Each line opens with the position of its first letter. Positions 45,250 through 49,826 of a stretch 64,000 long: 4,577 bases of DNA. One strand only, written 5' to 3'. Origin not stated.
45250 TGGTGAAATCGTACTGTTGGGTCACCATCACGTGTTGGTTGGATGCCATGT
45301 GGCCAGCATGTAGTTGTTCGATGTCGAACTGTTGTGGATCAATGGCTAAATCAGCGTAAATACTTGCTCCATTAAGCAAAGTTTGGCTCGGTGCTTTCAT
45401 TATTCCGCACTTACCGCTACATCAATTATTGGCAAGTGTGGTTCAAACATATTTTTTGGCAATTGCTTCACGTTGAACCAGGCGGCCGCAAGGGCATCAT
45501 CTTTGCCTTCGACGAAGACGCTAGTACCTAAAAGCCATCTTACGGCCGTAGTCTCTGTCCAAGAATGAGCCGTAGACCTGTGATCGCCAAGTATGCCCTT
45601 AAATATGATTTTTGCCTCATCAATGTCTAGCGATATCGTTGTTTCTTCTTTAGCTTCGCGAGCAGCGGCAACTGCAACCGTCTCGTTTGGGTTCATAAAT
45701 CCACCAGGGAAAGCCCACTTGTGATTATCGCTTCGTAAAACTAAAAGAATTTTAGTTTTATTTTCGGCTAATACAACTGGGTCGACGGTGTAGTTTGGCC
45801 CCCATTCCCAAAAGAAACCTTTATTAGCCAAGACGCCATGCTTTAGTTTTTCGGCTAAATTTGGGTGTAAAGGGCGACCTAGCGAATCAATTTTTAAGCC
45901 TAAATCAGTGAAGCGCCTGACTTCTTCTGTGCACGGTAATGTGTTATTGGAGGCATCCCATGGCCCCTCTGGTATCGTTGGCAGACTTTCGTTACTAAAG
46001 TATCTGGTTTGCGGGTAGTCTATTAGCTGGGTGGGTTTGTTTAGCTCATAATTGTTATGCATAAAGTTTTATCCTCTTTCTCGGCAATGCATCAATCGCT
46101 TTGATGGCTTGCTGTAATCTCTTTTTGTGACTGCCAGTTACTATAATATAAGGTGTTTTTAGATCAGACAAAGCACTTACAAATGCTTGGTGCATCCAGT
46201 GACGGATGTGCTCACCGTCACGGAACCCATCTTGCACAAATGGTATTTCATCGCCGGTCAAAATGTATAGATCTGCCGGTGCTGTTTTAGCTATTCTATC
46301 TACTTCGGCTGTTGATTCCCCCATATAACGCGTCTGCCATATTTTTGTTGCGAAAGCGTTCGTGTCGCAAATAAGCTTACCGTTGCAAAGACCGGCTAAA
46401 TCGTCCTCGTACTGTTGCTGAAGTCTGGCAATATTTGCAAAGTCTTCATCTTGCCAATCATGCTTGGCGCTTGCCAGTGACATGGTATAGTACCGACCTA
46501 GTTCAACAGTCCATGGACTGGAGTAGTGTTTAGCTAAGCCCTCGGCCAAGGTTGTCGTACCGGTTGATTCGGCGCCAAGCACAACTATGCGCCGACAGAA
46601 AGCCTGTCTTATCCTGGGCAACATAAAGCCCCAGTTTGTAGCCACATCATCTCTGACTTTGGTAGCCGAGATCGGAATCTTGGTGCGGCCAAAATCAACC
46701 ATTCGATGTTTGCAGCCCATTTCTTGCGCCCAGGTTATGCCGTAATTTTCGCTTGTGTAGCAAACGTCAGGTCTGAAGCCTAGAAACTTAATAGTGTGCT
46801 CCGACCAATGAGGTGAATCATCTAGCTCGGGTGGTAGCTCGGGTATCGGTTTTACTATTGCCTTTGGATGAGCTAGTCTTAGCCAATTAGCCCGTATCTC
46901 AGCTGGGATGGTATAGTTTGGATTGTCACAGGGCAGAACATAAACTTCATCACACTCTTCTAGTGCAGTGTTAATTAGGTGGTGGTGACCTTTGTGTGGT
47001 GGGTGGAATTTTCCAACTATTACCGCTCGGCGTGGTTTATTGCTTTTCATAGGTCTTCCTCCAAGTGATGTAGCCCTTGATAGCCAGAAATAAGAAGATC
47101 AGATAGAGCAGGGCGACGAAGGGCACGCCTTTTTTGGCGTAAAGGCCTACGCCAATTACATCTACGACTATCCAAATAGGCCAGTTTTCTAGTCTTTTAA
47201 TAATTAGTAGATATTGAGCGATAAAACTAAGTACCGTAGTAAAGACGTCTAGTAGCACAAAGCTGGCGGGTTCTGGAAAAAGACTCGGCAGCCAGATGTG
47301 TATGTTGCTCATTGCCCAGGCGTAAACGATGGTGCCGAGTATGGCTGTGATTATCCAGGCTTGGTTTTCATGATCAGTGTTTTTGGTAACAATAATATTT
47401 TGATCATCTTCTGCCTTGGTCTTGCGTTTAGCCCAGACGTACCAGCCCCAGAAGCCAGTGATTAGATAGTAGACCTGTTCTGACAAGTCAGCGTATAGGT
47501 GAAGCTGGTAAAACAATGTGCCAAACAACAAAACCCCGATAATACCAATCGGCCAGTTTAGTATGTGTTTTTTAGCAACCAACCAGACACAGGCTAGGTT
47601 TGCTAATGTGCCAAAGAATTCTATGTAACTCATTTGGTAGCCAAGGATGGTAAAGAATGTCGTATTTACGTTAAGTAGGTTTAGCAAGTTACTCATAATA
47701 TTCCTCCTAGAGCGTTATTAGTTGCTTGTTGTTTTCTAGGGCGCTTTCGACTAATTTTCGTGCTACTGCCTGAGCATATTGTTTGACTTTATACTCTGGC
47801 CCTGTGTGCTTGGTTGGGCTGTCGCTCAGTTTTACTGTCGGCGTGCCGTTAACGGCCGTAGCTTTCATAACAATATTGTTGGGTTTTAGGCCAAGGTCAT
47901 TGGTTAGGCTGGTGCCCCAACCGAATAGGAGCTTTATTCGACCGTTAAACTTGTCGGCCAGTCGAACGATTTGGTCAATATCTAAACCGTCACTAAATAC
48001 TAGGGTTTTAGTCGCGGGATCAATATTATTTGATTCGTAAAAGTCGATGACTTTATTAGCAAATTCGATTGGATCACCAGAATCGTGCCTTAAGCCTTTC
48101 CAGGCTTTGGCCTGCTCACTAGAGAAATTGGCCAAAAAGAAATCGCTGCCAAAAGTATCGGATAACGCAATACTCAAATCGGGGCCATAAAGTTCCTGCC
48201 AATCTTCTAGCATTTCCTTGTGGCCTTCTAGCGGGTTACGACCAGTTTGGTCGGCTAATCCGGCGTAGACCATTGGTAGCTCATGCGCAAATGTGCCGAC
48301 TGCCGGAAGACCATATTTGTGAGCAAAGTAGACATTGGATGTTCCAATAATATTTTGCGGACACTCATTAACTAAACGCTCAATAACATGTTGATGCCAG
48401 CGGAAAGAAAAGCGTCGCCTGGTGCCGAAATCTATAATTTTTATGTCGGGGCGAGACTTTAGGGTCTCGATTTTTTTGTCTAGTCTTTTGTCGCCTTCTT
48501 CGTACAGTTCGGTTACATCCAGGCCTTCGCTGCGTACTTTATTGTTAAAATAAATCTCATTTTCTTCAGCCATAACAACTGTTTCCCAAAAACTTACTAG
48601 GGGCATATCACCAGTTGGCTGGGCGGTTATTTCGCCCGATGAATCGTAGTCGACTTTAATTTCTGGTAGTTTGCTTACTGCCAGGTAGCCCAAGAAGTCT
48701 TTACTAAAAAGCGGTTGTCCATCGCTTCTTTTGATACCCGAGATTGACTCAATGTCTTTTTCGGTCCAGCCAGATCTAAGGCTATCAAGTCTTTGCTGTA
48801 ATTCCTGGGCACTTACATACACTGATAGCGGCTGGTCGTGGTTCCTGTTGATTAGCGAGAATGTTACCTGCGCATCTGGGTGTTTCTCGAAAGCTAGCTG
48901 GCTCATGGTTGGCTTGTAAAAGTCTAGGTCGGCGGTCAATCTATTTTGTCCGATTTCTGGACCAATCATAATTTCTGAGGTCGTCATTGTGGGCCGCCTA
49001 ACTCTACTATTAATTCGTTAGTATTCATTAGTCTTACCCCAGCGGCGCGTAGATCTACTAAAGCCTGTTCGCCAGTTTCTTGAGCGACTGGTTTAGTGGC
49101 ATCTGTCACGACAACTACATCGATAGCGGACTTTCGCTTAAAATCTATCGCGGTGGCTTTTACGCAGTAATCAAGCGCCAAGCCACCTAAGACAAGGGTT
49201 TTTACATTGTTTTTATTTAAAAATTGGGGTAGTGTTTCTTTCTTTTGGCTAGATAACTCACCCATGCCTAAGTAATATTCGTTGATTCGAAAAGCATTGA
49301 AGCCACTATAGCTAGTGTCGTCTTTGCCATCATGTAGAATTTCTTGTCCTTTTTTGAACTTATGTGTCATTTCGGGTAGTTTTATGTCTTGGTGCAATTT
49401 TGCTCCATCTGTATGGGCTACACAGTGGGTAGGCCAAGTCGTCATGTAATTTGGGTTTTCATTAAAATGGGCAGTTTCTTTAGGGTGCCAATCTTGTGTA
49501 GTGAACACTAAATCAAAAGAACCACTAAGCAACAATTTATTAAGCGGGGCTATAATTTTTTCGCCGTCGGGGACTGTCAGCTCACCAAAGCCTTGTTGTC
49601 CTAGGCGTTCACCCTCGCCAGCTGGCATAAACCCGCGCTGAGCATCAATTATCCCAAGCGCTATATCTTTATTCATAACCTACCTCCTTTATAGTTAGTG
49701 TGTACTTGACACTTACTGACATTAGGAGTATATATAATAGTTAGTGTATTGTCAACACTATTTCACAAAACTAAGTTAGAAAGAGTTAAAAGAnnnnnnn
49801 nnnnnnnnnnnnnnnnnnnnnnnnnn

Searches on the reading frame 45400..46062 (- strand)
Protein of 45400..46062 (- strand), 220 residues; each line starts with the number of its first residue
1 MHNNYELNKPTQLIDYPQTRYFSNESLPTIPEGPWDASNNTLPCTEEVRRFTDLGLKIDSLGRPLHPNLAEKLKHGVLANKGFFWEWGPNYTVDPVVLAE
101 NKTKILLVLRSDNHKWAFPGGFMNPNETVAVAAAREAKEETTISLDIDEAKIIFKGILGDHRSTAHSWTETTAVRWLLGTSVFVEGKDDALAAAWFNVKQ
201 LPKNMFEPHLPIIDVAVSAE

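Call 4: search_protein_families(library=pfam, proteins=[window:45400-46062:-], max_evalue=0.01)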
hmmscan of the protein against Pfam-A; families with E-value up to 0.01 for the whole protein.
window:45400-46062:- (220 aa): 2 families
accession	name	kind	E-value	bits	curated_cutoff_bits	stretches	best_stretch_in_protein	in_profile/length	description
PF00293.34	NUDIX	-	8.7e-15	55.4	21.1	1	96-212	8-130/134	NUDIX domain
PF22327.2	Nudt16-like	-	0.0086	16.5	27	0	100-144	20-64/161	U8 snoRNA-decapping enzyme-like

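Call 5: search_protein_families(library=ncbifam, proteins=[window:45400-46062:-], max_evalue=0.01)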
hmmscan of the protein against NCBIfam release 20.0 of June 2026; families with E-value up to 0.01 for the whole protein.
window:45400-46062:- (220 aa): 20 families
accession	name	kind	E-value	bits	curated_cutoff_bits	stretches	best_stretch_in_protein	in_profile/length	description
NF003786.0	PRK05379.1-2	equivalog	9.5e-09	34.9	397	1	92-214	220-349/354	bifunctional nicotinamide-nucleotide adenylyltransferase/Nudix hydroxylase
NF003787.0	PRK05379.1-4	equivalog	1.2e-07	31.1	449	1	92-212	210-338/346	bifunctional nicotinamide-nucleotide adenylyltransferase/Nudix hydroxylase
NF003785.0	PRK05379.1-1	equivalog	4.6e-07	29.4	418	1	89-152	201-266/347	bifunctional nicotinamide-nucleotide adenylyltransferase/Nudix hydroxylase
NF003788.0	PRK05379.1-5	equivalog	6.1e-07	29.1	354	1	92-215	215-346/351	bifunctional nicotinamide-nucleotide adenylyltransferase/Nudix hydroxylase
NF006530.0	PRK08999.1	equivalog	1.3e-06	27.7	245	1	97-148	12-67/315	Nudix family hydrolase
NF001937.0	PRK00714.1-4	equivalog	1e-05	25.2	139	1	96-144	13-61/161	RNA pyrophosphohydrolase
NF003791.0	PRK05379.2-3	equivalog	1.3e-05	24.6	409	1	92-218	204-338/340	bifunctional nicotinamide-nucleotide adenylyltransferase/Nudix hydroxylase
NF006961.0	PRK09438.1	equivalog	1.5e-05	24.5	103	1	96-151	13-69/151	dihydroneopterin triphosphate diphosphatase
NF052459.1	OxoGTPPhMutT1Mycb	equivalog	0.00027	20.1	475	1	101-144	16-59/292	8-oxo-(d)GTP phosphatase MutT1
NF007980.0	PRK10707.1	equivalog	0.00059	19.5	134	1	108-162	54-105/192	CoA pyrophosphatase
NF001934.0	PRK00714.1-1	equivalog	0.00068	19.1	241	1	96-152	13-67/176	RNA pyrophosphohydrolase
TIGR00586.1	mutt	equivalog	0.00075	19.5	97.9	1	114-145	32-63/129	8-oxo-dGTP diphosphatase MutT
NF001938.0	PRK00714.1-5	equivalog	0.00099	18.5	116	1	110-144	41-75/172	RNA pyrophosphohydrolase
NF008044.0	PRK10776.1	equivalog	0.0012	18.7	148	1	114-145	31-62/130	8-oxo-dGTP diphosphatase MutT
NF007834.0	PRK10546.1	equivalog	0.0012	18.6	156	1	99-148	11-64/135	pyrimidine (deoxy)nucleoside triphosphate diphosphatase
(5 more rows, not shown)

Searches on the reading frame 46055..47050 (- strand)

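Call 4: search_protein_families(library=pfam, proteins=[window:46055-47050:-], max_evalue=0.01)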
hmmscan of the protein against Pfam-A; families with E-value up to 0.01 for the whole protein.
window:46055-47050:- (331 aa): 3 families
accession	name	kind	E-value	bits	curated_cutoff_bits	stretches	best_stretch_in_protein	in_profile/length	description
PF13521.12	AAA_28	-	5.9e-27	95.3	27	1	154-311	1-164/164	AAA domain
PF01467.32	CTP_transf_like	-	1.3e-06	29.1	21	1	11-63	2-60/133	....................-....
PF08218.17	Citrate_ly_lig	-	0.0099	16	20.9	0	11-56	4-49/182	Citrate lyase ligase C-terminal domain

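Call 5: search_protein_families(library=ncbifam, proteins=[window:46055-47050:-], max_evalue=0.01)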
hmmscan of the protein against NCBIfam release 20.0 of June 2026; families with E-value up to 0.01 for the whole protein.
window:46055-47050:- (331 aa): 13 families
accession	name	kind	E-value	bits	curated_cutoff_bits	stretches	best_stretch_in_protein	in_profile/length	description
TIGR01526.1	nadR_NMN_Atrans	equivalog_domain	4.5e-51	174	341.15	1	10-307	5-320/325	nicotinamide-nucleotide adenylyltransferase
NF005988.0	PRK08099.1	equivalog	1.3e-33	116.8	201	2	71-321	149-404/411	multifunctional transcriptional regulator/nicotinamide-nucleotide adenylyltransferase/ribosylnicotinamide kinase NadR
TIGR00125.1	cyt_tran_rel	domain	4.2e-09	36.4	27.7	1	8-44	1-37/65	adenylyltransferase/cytidyltransferase family protein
NF002243.0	PRK01153.1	subfamily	5.7e-06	26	127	1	8-38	2-32/175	nicotinamide-nucleotide adenylyltransferase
TIGR01527.1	arch_NMN_Atrans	equivalog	0.00016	21.3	181.2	1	8-38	1-31/167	nicotinamide-nucleotide adenylyltransferase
TIGR00482.1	TIGR00482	equivalog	0.00062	19.8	112.45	0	11-44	2-37/194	nicotinate (nicotinamide) nucleotide adenylyltransferase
TIGR01510.1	coaD_prev_kdtB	equivalog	0.00069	19.7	103.3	1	9-45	2-38/155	pantetheine-phosphate adenylyltransferase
NF003786.0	PRK05379.1-2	equivalog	0.0021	17.3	397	1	9-40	17-48/354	bifunctional nicotinamide-nucleotide adenylyltransferase/Nudix hydroxylase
NF003791.0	PRK05379.2-3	equivalog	0.0044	16.3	409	1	7-56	6-52/340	bifunctional nicotinamide-nucleotide adenylyltransferase/Nudix hydroxylase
NF001985.0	PRK00777.1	subfamily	0.0062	16.6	104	0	6-38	4-36/157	pantetheine-phosphate adenylyltransferase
NF003787.0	PRK05379.1-4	equivalog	0.0062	15.5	449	0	9-39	12-42/346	bifunctional nicotinamide-nucleotide adenylyltransferase/Nudix hydroxylase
NF003789.0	PRK05379.2-1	equivalog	0.0067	15.5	355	1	8-41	9-42/312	bifunctional nicotinamide mononucleotide adenylyltransferase/ADP-ribose pyrophosphatase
NF000841.0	PRK00071.1-4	equivalog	0.008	16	197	0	6-60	7-63/194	nicotinate-nucleotide adenylyltransferase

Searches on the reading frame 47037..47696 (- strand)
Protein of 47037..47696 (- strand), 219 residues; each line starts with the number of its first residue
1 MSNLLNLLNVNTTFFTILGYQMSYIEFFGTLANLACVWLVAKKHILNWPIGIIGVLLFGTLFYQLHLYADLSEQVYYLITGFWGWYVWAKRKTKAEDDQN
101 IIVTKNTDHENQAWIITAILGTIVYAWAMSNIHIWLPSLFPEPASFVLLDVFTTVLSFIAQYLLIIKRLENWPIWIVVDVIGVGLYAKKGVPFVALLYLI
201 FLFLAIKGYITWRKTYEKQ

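Call 4: search_protein_families(library=pfam, proteins=[window:47037-47696:-], max_evalue=0.01)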
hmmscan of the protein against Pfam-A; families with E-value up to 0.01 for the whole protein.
window:47037-47696:- (219 aa): 1 family
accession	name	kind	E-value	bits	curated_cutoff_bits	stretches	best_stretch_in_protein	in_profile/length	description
PF04973.17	NMN_transporter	-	4.5e-51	173.7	27.3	1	23-214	1-175/175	Nicotinamide mononucleotide transporter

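Call 5: search_protein_families(library=ncbifam, proteins=[window:47037-47696:-], max_evalue=0.01)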
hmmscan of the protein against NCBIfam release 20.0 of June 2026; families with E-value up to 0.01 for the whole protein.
window:47037-47696:- (219 aa): 2 families
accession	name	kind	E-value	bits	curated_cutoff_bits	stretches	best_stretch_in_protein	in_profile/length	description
NF011926.0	PRK15397.1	subfamily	3.9e-36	125.1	335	1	18-216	18-229/239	nicotinamide riboside transporter PnuC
TIGR01528.1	NMN_trans_PnuC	equivalog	4e-32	111.6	42.45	1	23-215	2-184/187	nicotinamide riboside transporter PnuC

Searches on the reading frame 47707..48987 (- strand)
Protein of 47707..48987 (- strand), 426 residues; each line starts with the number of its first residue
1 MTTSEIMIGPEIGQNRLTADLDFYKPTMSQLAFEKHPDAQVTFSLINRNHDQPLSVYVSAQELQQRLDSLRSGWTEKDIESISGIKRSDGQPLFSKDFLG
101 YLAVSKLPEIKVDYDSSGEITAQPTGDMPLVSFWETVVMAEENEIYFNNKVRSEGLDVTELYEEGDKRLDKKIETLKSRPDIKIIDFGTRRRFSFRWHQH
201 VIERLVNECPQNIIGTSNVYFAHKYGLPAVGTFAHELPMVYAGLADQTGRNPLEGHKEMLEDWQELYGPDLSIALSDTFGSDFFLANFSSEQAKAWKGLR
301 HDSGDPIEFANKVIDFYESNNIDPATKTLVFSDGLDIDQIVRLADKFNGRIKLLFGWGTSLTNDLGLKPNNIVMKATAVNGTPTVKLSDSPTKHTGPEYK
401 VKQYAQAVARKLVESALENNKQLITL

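Call 4: search_protein_families(library=pfam, proteins=[window:47707-48987:-], max_evalue=0.01)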
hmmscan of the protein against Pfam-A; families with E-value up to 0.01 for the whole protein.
window:47707-48987:- (426 aa): 2 families
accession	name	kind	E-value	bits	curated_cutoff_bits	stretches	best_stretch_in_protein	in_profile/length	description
PF04095.22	NAPRTase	-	1.4e-54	185.8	20.8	1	182-403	1-229/239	Nicotinate phosphoribosyltransferase (NAPRTase) family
PF17767.7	NAPRTase_N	-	5.6e-11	43.3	32.6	1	20-140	2-122/125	Nicotinate phosphoribosyltransferase (NAPRTase) N-terminal domain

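Call 5: search_protein_families(library=ncbifam, proteins=[window:47707-48987:-], max_evalue=0.01)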
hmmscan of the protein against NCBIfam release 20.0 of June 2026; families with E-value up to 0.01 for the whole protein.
window:47707-48987:- (426 aa): 7 families
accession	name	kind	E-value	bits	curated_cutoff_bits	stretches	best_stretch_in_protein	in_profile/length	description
NF003704.0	PRK05321.1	subfamily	9e-115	383.8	379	1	20-409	15-389/398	nicotinate phosphoribosyltransferase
TIGR01514.1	NAPRTase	equivalog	8.8e-86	288.4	269.55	1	20-407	7-394/399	nicotinate phosphoribosyltransferase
TIGR01513.1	NAPRTase_put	equivalog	5.9e-18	65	297.4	1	214-400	174-349/452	nicotinate phosphoribosyltransferase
NF006696.0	PRK09243.1-3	equivalog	1.7e-15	56.7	503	1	181-403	155-361/451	nicotinate phosphoribosyltransferase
NF006695.0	PRK09243.1-2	equivalog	3.5e-13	49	469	1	213-400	179-360/480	nicotinate phosphoribosyltransferase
NF009131.0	PRK12484.1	equivalog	2.9e-09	36.1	330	1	19-400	8-351/455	nicotinate phosphoribosyltransferase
NF006698.0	PRK09243.1-5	equivalog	5.8e-08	31.9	531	1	215-407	189-362/440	nicotinate phosphoribosyltransferase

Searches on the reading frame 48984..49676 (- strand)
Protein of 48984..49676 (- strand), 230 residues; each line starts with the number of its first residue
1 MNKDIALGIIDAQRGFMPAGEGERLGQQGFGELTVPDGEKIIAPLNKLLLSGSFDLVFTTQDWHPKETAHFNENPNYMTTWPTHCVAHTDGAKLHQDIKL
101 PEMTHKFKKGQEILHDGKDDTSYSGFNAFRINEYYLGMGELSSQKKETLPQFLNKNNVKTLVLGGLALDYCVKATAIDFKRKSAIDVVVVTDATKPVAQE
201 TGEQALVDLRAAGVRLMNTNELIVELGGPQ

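Call 4: search_protein_families(library=pfam, proteins=[window:48984-49676:-], max_evalue=0.01)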
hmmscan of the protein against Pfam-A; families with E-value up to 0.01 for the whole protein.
window:48984-49676:- (230 aa): 1 family
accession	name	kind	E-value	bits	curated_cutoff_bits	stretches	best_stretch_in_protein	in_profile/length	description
PF00857.26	Isochorismatase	-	1.8e-13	51.4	27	1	8-220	4-174/175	Isochorismatase domain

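Call 5: search_protein_families(library=ncbifam, proteins=[window:48984-49676:-], max_evalue=0.01)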
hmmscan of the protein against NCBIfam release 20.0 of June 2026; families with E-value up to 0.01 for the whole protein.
window:48984-49676:- (230 aa): 3 families
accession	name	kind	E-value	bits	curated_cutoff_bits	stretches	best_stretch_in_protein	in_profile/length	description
NF008623.0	PRK11609.1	equivalog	1.7e-21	77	174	1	31-222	19-208/213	bifunctional nicotinamidase/pyrazinamidase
NF041461.1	C_hydro_YcaC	equivalog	3.2e-05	23.5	310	1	139-226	83-169/201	isochorismate family cysteine hydrolase YcaC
NF050097.1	BiurAmidohydBiuH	equivalog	0.0042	16.6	370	0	149-206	142-198/221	biuret amidohydrolase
